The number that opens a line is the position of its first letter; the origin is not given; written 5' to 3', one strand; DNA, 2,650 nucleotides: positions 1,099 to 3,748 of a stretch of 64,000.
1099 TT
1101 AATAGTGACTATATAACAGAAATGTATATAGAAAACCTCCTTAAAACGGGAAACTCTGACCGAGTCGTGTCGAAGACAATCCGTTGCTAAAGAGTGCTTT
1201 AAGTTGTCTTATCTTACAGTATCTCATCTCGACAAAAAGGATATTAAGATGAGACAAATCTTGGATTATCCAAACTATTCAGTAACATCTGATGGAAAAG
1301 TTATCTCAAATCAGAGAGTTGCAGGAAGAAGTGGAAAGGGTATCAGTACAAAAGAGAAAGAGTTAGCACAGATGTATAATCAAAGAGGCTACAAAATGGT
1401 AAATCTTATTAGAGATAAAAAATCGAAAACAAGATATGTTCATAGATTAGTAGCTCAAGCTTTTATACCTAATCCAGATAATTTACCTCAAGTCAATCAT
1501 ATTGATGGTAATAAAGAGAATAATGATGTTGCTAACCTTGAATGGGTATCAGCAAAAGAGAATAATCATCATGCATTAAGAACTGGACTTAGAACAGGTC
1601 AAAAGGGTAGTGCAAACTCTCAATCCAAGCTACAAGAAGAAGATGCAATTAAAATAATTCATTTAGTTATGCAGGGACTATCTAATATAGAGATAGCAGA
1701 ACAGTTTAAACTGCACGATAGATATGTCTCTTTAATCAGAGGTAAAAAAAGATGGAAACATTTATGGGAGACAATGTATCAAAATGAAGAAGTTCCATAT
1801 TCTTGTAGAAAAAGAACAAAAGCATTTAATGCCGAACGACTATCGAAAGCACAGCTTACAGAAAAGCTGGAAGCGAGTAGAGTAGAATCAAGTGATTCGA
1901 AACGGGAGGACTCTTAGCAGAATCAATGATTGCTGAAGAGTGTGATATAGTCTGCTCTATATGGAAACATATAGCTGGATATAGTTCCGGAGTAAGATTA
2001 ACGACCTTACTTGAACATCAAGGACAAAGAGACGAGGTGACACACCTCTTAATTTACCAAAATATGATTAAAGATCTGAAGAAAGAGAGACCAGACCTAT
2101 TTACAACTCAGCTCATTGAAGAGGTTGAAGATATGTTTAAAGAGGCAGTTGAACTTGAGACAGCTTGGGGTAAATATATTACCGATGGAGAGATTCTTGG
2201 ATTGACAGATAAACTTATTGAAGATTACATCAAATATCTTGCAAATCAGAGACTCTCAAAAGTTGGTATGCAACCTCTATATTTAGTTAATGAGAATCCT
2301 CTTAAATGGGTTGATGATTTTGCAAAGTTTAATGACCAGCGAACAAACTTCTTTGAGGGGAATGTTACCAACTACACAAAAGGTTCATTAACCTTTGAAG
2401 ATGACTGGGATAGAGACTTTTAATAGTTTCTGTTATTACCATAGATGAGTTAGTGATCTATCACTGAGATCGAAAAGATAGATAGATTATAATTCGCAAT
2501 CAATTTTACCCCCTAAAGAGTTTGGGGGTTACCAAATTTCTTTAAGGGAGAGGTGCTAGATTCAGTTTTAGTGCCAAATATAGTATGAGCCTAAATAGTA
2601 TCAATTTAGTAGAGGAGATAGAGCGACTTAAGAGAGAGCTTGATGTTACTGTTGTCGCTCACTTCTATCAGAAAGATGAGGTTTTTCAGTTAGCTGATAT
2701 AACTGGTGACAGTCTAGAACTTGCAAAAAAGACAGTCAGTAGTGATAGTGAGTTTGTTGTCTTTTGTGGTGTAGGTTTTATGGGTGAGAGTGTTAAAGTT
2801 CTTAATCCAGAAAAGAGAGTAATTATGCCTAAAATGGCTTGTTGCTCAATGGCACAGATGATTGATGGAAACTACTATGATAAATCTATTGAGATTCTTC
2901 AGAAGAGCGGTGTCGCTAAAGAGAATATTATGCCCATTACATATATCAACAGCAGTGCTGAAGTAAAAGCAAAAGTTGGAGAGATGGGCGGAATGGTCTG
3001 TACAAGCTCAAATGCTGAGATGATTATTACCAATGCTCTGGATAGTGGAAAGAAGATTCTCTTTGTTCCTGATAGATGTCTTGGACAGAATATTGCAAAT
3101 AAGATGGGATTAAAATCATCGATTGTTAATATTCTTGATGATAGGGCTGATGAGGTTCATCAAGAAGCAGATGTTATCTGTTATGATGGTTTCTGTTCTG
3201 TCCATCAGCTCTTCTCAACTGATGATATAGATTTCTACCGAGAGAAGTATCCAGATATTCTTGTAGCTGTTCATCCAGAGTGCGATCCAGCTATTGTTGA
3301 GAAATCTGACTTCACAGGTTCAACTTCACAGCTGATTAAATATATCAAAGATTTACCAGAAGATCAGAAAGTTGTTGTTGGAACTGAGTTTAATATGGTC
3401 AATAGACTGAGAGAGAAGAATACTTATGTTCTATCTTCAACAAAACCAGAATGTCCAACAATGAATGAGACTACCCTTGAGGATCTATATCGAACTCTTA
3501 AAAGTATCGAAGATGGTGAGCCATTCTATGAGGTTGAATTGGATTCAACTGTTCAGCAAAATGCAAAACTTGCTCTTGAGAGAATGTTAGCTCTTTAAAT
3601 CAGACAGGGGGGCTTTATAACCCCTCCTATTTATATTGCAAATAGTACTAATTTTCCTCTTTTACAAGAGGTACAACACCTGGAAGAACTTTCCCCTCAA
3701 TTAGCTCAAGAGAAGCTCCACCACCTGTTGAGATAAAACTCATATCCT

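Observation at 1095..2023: Group I intron with an HNH homing endonuclease splits nrdB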

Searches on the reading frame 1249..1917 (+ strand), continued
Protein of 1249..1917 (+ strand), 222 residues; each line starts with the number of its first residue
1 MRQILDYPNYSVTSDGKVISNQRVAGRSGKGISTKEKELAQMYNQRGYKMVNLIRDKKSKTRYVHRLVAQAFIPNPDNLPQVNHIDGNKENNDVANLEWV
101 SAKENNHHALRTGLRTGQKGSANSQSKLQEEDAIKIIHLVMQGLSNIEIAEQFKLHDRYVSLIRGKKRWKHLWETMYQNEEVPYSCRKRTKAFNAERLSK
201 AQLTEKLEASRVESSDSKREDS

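Call 69: fold_search(model_id=the predicted structure, library=pdb)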
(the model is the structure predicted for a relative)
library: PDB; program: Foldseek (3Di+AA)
matches with E <= 10: 537; with E <= 0.001: 1
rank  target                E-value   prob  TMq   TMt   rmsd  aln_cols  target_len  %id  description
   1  1u3e_M                3.4e-08  1.00  0.42  0.53   8.9       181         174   26  DNA binding and cleavage by the HNH homing endonuclease I-HmuI (released 2004-08-31)
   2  1evw_A                1.8e-01  0.87  0.26  0.35  14.6       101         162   13  L116A MUTANT OF THE HOMING ENDONUCLEASE I-PPOI COMPLEXED TO HOMING SITE DNA. (released 2000-08-03)
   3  5yi3_E                1.8e-01  0.20  0.15  0.21  18.0       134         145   18  Structure of Lactococcus lactis ZitR, C30S mutant in complex with DNA (released 2017-12-06)
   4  3tgn_B                2.5e-01  0.28  0.18  0.25  16.7       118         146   16  Crystal Structure of the zinc-dependent MarR Family Transcriptional Regulator AdcR in the Zn(II)-bound State (released 2011-11-30)
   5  5yhz                  2.7e-01  0.28  0.17  0.24  15.6       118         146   21  Structure of Lactococcus lactis ZitR, E41A mutant (released 2017-12-06)
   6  1a74_A                3.0e-01  0.63  0.25  0.34  10.1       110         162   14  I-PPOL HOMING ENDONUCLEASE/DNA COMPLEX (released 1998-06-22)
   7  5yi0_A                3.0e-01  0.14  0.15  0.21  19.2       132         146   18  Structure of Lactococcus lactis ZitR, C30AH42A mutant (released 2017-12-06)
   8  5yhx_A                3.2e-01  0.18  0.16  0.23  17.7       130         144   17  Structure of Lactococcus lactis ZitR, wild type (released 2017-12-06)
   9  5yhx_B                3.4e-01  0.18  0.17  0.24  16.9       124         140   16  Structure of Lactococcus lactis ZitR, wild type (released 2017-12-06)
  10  5yi3_B                3.8e-01  0.21  0.17  0.25  18.9       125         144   18  Structure of Lactococcus lactis ZitR, C30S mutant in complex with DNA (released 2017-12-06)
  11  5yhy                  3.8e-01  0.20  0.18  0.24  18.8       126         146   17  Structure of Lactococcus lactis ZitR, C30S mutant (released 2017-12-06)
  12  2o6m_A                4.1e-01  0.69  0.26  0.35  14.6       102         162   12  H98Q mutant of the homing endonuclease I-PPOI complexed with DNA (released 2007-10-30)
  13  5yhx_M                4.1e-01  0.18  0.17  0.23  18.2       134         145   19  Structure of Lactococcus lactis ZitR, wild type (released 2017-12-06)
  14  1zlj_B                4.3e-01  0.60  0.18  0.47   8.4        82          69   15  Crystal Structure of the Mycobacterium tuberculosis Hypoxic Response Regulator DosR C-terminal Domain (released 2006-01-31)
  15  5f6f_A                4.3e-01  0.18  0.17  0.24  15.8       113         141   14  S. aureus MepR G34R Mutant (released 2016-12-07)
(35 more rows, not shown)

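Call 72: find_related_loci(query=A2, collection=viral_contigs, flank=2500)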
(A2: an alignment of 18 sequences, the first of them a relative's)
Query A2 (222 aa) in viral_contigs; peptide patterns used: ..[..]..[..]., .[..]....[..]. (x = any residue, [..] = any of these).
600 stretches matched a pattern (row limit reached: there are more); 583 encode a relative of the query (tblastn E <= 1e-3); the best 80 are kept; 80 distinct loci.
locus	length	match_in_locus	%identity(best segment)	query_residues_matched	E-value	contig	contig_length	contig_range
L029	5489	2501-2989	43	1-174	6e-36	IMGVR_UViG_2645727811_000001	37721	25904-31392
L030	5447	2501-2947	46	28-174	7e-35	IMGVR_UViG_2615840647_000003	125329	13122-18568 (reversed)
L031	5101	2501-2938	44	29-172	6e-31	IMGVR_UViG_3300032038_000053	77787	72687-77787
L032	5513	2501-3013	40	11-172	8e-31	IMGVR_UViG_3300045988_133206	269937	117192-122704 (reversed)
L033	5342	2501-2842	48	61-174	2e-31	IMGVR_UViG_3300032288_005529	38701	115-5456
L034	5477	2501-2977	38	10-172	3e-30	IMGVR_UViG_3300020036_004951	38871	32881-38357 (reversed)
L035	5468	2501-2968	39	3-172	1e-29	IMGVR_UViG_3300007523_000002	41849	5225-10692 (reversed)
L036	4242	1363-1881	38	2-172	2e-29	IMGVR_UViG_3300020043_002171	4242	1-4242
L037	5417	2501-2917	44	33-172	2e-29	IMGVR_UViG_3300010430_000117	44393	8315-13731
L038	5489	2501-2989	40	2-172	2e-29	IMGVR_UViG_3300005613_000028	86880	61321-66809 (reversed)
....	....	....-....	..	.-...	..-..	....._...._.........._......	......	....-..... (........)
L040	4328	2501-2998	37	10-182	2e-29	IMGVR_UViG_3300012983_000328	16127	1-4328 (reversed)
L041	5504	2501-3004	38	2-170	9e-29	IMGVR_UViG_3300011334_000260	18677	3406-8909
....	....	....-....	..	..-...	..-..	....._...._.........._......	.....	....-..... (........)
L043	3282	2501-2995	39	10-172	6e-29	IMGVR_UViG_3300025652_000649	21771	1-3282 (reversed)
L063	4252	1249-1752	35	2-172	7e-27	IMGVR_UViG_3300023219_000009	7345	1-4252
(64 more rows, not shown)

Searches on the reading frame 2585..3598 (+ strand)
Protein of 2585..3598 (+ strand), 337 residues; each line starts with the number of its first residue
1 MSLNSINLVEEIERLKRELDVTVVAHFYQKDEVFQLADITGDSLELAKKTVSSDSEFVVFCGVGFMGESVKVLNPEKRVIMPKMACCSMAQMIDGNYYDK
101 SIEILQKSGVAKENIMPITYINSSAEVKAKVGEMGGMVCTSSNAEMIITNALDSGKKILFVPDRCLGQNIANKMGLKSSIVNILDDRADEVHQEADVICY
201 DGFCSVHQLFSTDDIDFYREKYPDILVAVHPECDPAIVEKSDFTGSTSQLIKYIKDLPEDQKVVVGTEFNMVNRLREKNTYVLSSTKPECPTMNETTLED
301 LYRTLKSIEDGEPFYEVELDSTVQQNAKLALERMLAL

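Call 54: search_protein_families(library=ncbifam, proteins=[window:2585-3598:+], max_evalue=0.00001)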
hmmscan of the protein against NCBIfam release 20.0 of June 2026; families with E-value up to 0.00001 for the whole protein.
window:2585-3598:+ (337 aa): 4 families
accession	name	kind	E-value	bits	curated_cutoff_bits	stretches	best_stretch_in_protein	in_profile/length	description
TIGR00550.1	nadA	equivalog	1.1e-104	350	262.9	1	7-337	5-308/309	quinolinate synthase NadA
NF006878.0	PRK09375.1-2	equivalog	1.5e-81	273.9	294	1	6-337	4-304/306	quinolinate synthase NadA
NF006884.0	PRK09375.2-5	equivalog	7.9e-80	268.6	691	1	14-336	78-421/426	quinolinate synthase NadA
NF006882.0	PRK09375.2-3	equivalog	2.5e-31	108.7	561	1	23-277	76-347/447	quinolinate synthase NadA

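Call 74: find_encoding_contigs(protein=window:2585-3598:+, flank=3000, max_places=3)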
Protein window:2585-3598:+ (337 aa): 2 contigs read that carry it; 2 places shown.
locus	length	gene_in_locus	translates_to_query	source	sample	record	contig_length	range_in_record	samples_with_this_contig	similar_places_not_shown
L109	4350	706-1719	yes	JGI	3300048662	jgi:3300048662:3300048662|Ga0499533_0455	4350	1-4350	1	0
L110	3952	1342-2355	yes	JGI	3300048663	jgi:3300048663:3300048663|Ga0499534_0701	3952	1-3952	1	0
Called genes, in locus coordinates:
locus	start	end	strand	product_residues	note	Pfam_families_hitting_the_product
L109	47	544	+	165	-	PF00268:Ribonuc_red_sm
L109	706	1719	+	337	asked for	PF02445:NadA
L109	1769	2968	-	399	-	PF00162:PGK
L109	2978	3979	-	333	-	PF00044:Gp_dh_N, PF02800:Gp_dh_C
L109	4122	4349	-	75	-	?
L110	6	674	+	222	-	PF07463:NUMOD4 (weak), PF13392:HNH_3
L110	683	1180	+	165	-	PF00268:Ribonuc_red_sm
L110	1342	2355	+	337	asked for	PF02445:NadA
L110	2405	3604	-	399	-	PF00162:PGK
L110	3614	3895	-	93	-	PF02800:Gp_dh_C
